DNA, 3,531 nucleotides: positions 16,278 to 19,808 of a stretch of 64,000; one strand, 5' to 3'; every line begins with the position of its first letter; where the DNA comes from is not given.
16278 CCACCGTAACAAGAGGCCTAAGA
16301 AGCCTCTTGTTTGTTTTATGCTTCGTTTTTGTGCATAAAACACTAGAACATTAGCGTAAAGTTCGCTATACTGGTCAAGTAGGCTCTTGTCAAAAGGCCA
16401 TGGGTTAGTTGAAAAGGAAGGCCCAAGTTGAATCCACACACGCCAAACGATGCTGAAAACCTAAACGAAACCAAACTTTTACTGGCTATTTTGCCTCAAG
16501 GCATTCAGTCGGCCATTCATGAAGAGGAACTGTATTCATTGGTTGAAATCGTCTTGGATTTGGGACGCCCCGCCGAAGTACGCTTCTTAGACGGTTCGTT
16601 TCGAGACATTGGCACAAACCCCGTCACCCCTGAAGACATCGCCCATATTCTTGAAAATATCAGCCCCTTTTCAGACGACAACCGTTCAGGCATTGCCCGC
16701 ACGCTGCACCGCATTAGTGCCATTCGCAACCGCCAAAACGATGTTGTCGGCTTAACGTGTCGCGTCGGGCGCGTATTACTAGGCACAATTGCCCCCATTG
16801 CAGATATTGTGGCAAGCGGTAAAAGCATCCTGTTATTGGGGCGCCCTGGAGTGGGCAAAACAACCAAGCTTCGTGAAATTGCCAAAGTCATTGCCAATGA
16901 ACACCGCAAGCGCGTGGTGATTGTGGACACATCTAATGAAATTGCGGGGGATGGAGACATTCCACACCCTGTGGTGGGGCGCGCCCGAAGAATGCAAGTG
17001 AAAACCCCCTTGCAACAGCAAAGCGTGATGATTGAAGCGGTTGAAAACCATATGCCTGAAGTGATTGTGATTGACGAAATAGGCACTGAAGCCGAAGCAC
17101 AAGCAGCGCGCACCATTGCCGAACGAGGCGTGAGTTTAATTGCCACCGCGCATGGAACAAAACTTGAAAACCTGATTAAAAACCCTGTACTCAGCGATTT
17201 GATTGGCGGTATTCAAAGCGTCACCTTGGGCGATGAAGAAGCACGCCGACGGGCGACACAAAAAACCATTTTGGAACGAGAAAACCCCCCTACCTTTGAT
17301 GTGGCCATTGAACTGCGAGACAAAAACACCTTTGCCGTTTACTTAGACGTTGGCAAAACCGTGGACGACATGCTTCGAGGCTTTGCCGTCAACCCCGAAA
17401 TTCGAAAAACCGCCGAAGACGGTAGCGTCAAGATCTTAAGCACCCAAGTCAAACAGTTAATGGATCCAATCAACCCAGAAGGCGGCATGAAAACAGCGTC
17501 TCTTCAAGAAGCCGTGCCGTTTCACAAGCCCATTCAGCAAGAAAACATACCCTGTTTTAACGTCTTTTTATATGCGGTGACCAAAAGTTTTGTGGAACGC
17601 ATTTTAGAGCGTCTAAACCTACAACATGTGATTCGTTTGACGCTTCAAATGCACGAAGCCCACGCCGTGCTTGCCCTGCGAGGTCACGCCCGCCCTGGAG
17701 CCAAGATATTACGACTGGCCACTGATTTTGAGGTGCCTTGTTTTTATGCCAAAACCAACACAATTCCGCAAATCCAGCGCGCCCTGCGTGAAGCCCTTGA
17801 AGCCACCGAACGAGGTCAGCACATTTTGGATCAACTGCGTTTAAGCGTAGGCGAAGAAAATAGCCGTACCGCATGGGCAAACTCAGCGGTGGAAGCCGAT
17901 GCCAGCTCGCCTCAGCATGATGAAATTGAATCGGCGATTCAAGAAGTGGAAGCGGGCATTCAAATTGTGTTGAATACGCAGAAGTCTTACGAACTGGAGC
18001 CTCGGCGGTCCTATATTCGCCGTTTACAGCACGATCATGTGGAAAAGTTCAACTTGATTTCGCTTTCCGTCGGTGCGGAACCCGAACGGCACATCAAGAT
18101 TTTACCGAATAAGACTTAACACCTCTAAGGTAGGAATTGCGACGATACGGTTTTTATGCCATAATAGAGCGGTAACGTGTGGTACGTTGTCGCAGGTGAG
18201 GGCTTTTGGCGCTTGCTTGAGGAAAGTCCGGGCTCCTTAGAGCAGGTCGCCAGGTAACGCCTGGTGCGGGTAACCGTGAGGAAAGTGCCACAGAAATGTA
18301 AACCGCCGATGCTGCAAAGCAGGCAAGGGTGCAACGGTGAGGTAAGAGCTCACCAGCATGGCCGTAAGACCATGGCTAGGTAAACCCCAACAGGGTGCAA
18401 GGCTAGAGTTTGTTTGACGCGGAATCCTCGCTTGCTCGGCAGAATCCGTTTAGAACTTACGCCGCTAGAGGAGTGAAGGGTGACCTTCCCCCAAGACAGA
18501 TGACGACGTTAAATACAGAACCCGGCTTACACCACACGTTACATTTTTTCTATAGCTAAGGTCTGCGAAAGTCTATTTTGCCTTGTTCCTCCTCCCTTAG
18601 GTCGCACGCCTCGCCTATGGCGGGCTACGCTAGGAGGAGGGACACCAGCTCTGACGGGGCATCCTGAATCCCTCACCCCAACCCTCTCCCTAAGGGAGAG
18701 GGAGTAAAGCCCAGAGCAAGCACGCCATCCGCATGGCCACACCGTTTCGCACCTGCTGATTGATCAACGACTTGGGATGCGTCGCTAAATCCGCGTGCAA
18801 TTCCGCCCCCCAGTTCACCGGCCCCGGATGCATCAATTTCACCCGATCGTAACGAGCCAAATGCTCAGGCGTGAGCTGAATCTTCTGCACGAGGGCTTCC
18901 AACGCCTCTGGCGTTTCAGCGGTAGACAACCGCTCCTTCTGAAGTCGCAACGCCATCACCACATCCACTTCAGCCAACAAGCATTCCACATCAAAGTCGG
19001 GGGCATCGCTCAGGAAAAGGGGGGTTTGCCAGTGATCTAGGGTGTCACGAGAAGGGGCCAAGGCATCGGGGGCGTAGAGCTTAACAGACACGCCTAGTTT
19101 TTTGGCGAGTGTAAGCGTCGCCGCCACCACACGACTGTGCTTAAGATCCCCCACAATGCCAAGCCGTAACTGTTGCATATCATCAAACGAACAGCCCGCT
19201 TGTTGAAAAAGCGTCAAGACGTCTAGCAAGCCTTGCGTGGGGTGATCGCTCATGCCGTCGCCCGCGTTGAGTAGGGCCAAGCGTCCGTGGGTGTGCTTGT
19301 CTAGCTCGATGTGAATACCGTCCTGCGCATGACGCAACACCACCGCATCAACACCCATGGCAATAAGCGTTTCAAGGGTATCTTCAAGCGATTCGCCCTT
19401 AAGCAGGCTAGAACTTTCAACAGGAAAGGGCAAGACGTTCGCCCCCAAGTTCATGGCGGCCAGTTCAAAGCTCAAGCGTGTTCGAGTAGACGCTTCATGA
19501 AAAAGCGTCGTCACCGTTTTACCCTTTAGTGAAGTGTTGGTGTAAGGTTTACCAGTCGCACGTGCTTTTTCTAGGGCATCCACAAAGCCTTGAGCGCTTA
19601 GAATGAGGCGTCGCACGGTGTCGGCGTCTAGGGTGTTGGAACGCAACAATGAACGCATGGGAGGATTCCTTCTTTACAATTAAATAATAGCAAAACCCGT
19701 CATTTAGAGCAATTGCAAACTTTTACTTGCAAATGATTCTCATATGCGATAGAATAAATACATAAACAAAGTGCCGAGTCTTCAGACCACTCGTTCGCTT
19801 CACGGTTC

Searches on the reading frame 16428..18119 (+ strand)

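Call 64: search_protein_families(library=pfam, proteins=[window:16428-18119:+])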
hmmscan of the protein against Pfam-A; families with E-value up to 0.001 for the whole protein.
window:16428-18119:+ (563 aa): 12 families
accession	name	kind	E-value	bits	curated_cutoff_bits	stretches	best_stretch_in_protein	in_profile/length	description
PF25516.1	PTPase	-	2.7e-17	62.9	27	1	378-456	2-78/79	Phosphotyrosine protein phosphatase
PF19568.5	Spore_III_AA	-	1.4e-12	47.7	27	1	132-259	145-275/306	Sporulation stage III, protein AA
PF01424.28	R3H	-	2.1e-10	40.9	26.8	1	513-559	13-59/60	R3H domain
PF00004.35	AAA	-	3.4e-06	28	21.2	1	134-225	1-73/131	ATPase family associated with various cellular activities (AAA)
PF03266.21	NTPase_1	-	1.4e-05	25.5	23.9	0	197-245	81-136/168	NTPase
PF13604.12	AAA_30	-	8.7e-05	22.8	27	1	125-230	11-109/191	AAA domain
PF13238.12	AAA_18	-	0.00011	23.1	29.4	1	134-239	1-99/128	AAA domain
PF13401.12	AAA_22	-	0.00016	22.4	27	0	132-218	6-93/130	AAA domain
PF07728.20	AAA_5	-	0.00016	22.1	22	0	134-219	2-76/139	AAA domain (dynein-related subfamily)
PF25199.1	nSTAND_NTPase5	-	0.00058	20.1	34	0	131-172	41-82/145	Novel STAND NTPase 5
PF13245.12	AAA_19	-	0.00066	20.3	25.1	0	130-166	10-46/134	AAA domain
PF07724.20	AAA_2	-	0.00077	20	27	0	133-218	5-84/166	AAA domain (Cdc48 subfamily)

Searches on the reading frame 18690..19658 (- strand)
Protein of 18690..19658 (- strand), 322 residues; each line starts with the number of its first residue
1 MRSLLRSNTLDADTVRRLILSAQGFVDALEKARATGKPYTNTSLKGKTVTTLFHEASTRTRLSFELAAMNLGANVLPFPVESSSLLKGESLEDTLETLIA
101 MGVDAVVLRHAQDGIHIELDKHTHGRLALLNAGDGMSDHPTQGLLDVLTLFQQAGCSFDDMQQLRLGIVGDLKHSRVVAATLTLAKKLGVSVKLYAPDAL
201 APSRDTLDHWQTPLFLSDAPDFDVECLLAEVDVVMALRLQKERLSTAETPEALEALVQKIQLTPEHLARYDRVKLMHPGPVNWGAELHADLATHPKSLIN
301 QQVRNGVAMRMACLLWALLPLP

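Call 64: search_protein_families(library=pfam, proteins=[window:18690-19658:-])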
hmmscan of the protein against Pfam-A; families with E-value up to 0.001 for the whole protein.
window:18690-19658:- (322 aa): 2 families
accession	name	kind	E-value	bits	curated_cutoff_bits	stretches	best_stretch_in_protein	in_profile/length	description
PF02729.26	OTCace_N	-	8.5e-33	114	29.9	1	2-150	1-146/148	Aspartate/ornithine carbamoyltransferase, carbamoyl-P binding domain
PF00185.30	OTCace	-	8.1e-18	65.4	29.4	1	163-316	2-156/157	Aspartate/ornithine carbamoyltransferase, Asp/Orn binding domain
